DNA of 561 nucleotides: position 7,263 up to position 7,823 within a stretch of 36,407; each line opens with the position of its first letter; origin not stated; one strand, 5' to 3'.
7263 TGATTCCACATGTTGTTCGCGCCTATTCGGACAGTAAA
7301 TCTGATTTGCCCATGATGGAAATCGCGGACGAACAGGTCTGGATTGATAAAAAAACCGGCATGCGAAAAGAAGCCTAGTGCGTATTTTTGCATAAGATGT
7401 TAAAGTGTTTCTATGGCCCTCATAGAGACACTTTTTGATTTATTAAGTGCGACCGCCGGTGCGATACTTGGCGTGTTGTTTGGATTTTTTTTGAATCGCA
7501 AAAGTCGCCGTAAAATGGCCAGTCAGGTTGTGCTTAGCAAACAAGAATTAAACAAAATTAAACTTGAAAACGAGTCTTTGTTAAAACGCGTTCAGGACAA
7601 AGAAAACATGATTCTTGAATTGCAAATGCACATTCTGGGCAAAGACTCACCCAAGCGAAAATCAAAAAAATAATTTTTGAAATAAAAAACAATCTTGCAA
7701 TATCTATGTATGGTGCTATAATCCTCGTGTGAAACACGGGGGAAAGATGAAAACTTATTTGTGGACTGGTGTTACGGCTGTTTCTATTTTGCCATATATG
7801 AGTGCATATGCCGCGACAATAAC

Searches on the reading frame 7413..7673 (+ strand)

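Call 6: search_protein_families(library=pfam, proteins=[window:7413-7673:+], max_evalue=0.001)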
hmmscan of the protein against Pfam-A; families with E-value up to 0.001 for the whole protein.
window:7413-7673:+ (86 aa): 0 families

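Call 36: search_protein_families(library=pfam, proteins=[window:7413-7673:+], max_evalue=5)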
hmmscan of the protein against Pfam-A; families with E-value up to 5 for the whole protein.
window:7413-7673:+ (86 aa): 2 families
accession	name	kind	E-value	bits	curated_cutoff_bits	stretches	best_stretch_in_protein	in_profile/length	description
PF06305.16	LapA_dom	-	0.055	13.8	28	1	10-47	24-57/64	Lipopolysaccharide assembly protein A domain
PF09335.16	VTT_dom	-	0.06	14.3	33.9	1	9-50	19-60/123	VTT domain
